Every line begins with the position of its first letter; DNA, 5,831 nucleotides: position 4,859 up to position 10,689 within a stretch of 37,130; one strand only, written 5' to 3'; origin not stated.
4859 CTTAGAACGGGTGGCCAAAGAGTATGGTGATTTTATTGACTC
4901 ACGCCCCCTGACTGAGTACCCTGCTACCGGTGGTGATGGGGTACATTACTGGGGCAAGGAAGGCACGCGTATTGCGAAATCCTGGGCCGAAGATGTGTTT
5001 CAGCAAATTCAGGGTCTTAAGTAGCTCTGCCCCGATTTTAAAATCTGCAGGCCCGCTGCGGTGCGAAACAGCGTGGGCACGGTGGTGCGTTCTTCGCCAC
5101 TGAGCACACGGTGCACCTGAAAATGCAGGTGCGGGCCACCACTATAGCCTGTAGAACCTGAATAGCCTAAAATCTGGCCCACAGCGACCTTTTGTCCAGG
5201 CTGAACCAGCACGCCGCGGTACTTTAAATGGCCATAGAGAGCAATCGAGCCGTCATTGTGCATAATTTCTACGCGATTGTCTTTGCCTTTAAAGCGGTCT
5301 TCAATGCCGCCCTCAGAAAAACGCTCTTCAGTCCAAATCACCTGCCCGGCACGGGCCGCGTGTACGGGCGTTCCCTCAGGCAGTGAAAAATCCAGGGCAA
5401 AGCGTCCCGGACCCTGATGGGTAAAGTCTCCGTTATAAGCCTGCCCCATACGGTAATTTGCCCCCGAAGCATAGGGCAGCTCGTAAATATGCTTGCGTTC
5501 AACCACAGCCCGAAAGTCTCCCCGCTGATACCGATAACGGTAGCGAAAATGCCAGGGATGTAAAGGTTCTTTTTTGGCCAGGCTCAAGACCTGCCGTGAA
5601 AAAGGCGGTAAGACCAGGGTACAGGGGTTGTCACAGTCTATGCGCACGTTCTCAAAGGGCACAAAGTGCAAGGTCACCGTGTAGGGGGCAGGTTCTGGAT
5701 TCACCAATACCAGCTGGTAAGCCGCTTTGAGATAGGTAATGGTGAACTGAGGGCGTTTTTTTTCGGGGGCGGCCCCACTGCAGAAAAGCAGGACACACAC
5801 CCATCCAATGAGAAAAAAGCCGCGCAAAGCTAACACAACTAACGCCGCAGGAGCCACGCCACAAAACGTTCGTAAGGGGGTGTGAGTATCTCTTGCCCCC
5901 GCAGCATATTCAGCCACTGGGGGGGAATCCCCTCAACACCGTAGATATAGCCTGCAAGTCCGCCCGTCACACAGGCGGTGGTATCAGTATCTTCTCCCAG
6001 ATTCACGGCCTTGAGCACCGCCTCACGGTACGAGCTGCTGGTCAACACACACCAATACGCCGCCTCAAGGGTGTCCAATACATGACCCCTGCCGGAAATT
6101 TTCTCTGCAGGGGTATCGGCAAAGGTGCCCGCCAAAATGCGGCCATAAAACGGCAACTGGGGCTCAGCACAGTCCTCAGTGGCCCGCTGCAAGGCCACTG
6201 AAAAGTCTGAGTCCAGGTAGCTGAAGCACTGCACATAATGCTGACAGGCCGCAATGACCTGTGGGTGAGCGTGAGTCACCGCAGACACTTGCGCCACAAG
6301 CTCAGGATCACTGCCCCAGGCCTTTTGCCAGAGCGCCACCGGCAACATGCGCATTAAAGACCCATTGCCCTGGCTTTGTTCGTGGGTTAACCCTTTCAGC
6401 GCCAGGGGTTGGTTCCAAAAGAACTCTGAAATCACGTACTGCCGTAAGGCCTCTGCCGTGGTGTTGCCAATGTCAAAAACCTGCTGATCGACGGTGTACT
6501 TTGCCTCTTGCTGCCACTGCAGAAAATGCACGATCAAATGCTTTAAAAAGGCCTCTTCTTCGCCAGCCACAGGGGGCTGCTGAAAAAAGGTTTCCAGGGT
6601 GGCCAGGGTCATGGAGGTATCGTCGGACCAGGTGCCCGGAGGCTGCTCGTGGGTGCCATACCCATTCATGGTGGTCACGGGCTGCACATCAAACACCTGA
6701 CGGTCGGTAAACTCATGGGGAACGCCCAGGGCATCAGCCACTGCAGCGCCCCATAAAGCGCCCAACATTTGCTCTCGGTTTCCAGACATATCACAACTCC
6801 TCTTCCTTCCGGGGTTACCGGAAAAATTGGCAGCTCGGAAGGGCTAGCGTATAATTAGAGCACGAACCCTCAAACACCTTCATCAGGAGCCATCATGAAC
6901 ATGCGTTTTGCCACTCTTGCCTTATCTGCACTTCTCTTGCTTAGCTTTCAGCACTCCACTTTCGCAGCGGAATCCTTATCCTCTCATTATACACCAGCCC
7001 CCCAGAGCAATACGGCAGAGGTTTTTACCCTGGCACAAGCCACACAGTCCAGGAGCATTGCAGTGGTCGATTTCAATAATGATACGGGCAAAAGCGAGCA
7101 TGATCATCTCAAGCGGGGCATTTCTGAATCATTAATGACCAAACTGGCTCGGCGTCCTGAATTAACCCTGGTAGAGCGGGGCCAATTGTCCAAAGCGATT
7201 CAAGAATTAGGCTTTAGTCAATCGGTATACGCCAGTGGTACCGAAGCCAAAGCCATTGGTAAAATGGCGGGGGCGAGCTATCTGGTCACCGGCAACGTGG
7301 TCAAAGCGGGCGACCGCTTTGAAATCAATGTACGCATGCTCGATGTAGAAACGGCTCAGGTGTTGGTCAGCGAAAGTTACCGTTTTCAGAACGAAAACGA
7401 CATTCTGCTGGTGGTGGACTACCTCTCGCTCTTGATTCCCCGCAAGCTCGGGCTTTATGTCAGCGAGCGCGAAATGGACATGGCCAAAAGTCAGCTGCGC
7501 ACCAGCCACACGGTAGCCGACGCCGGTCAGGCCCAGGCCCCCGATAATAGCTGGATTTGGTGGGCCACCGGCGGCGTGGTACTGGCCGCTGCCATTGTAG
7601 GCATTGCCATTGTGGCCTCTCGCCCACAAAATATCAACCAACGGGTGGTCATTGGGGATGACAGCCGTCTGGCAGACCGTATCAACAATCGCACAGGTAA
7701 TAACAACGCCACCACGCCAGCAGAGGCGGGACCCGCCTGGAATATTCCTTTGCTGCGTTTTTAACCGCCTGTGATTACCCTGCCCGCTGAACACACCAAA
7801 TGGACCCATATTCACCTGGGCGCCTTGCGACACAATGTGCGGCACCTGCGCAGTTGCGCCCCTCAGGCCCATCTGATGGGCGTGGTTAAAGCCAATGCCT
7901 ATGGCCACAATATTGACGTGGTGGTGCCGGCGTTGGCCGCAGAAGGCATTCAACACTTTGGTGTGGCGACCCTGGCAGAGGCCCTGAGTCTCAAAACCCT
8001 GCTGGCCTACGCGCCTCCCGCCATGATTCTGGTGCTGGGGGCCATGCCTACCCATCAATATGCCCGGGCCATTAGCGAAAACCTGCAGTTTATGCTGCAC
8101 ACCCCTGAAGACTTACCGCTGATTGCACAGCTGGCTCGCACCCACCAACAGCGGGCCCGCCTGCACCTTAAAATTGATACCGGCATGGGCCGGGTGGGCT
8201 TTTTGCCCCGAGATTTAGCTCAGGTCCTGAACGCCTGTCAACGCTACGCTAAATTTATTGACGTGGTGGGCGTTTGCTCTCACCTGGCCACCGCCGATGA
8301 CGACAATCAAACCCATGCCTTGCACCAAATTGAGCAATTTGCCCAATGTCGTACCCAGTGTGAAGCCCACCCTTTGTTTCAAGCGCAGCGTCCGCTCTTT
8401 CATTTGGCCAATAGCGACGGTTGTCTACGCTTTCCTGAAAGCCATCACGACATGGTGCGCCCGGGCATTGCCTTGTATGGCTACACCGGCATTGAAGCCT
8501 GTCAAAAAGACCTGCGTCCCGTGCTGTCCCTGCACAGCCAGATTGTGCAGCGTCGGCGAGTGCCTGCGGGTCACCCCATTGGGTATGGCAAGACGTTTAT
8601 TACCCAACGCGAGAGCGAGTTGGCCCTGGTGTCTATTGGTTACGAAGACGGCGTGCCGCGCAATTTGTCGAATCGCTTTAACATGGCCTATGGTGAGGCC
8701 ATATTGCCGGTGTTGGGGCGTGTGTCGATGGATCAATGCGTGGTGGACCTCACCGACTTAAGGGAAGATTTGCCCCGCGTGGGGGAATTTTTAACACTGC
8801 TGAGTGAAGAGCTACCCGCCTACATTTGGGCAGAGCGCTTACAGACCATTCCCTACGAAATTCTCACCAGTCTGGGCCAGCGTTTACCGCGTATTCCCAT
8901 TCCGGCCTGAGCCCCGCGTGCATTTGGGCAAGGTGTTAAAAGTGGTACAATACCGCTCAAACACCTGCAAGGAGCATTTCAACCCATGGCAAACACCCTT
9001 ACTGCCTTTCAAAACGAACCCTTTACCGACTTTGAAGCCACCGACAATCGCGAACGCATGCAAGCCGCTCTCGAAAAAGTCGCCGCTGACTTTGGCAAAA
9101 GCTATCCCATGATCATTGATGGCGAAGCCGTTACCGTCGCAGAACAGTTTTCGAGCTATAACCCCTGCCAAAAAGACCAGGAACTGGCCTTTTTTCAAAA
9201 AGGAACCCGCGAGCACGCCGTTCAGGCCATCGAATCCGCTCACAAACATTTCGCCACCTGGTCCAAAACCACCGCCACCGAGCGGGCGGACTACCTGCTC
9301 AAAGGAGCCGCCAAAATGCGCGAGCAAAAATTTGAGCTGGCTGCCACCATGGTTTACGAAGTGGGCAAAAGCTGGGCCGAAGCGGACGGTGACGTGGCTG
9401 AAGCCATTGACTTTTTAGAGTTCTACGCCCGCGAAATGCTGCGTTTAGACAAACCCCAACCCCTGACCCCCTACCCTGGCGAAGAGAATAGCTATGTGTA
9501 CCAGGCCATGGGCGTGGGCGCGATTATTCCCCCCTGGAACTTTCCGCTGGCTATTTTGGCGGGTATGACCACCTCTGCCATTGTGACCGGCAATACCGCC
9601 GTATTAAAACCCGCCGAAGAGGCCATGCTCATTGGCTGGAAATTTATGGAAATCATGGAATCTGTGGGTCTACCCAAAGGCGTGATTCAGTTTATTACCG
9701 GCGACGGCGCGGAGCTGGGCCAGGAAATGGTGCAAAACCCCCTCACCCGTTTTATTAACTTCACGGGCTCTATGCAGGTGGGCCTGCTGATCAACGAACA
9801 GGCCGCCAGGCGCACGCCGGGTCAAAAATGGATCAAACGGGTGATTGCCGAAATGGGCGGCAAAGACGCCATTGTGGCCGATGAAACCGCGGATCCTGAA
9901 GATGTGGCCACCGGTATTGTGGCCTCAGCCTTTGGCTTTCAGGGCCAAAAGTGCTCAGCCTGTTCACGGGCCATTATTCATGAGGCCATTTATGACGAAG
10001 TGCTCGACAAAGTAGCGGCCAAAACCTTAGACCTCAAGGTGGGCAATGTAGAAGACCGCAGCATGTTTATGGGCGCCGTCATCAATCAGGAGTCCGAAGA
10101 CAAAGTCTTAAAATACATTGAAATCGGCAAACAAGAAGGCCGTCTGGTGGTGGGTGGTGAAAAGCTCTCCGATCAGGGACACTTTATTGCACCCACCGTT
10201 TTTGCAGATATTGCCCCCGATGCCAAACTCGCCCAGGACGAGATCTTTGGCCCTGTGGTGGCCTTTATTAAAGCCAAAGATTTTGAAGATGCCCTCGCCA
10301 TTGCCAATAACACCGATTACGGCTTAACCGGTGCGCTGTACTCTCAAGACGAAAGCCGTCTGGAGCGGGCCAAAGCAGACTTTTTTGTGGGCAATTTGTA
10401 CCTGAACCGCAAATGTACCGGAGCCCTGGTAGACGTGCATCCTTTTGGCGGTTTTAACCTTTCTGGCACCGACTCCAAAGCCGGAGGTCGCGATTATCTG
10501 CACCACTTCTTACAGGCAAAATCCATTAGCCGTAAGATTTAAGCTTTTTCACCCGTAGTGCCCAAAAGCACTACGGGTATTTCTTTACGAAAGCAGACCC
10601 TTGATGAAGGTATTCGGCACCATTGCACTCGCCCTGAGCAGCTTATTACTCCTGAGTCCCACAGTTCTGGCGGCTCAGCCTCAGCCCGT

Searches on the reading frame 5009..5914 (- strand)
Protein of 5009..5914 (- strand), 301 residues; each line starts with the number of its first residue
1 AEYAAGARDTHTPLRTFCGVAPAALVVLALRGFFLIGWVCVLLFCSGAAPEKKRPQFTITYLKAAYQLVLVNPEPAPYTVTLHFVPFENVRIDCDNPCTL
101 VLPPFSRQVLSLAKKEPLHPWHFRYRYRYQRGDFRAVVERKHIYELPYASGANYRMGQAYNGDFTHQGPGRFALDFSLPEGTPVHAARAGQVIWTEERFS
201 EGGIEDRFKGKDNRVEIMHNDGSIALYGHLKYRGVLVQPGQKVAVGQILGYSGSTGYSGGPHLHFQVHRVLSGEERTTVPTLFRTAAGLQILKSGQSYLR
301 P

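Call 64: search_protein_families(library=pfam, proteins=[window:5009-5914:-], max_evalue=0.001)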
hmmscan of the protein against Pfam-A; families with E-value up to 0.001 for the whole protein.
window:5009-5914:- (301 aa): 1 family
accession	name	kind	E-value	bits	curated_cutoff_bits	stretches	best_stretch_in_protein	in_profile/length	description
PF01551.29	Peptidase_M23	-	3.6e-21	75.6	28.7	1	174-269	6-89/96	Peptidase family M23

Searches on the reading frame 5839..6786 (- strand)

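Call 50: search_protein_families(library=pfam, proteins=[window:5839-6786:-], max_evalue=0.001)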
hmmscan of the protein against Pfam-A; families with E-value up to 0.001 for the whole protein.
window:5839-6786:- (315 aa): 1 family
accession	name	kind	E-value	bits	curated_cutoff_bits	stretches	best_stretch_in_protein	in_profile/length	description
PF03747.19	ADP_ribosyl_GH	-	2.2e-62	211.8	26.2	1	9-289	1-286/287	ADP-ribosylglycohydrolase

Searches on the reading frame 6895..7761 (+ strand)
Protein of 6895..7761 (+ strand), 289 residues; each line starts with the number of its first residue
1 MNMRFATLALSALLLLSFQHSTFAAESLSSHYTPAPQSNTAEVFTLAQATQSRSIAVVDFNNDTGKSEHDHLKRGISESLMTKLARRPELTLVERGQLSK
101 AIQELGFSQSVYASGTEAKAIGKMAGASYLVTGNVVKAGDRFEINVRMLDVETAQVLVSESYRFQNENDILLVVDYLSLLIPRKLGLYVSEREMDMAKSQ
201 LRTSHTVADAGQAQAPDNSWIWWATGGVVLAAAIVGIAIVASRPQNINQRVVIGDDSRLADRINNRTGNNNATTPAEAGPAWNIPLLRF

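Call 50: search_protein_families(library=pfam, proteins=[window:6895-7761:+], max_evalue=0.001)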
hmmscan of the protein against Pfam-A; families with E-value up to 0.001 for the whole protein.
window:6895-7761:+ (289 aa): 4 families
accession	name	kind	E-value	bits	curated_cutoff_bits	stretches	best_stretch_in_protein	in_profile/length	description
PF03783.19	CsgG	-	1.7e-11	44.2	20.8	1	47-136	4-99/210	Curli production assembly/transport component CsgG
PF17680.6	FlgO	-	5.9e-08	33.1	22.6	1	48-167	13-128/130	FlgO protein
PF13036.11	LpoB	-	3.7e-07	30.6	22.3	1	50-159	27-142/147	Peptidoglycan-synthase activator LpoB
PF04052.18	TolB_N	-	8.9e-05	23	22.4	1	49-155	9-104/106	TolB amino-terminal domain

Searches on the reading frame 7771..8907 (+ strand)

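Call 50: search_protein_families(library=pfam, proteins=[window:7771-8907:+], max_evalue=0.001)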
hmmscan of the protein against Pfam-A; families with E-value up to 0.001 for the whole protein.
window:7771-8907:+ (379 aa): 2 families
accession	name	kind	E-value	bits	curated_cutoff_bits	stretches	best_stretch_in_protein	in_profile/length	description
PF01168.26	Ala_racemase_N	-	7.2e-64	215.9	24.1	1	14-239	1-219/220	Alanine racemase, N-terminal domain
PF00842.27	Ala_racemase_C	-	2.2e-36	124.7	25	1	251-375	1-126/127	Alanine racemase, C-terminal domain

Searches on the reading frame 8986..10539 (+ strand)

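Call 50: search_protein_families(library=pfam, proteins=[window:8986-10539:+], max_evalue=0.001)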
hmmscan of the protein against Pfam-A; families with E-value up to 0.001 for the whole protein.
window:8986-10539:+ (518 aa): 1 family
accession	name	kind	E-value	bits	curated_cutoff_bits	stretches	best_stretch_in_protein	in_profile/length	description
PF00171.27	Aldedh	-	2.6e-143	478.4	23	1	53-514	7-461/461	Aldehyde dehydrogenase family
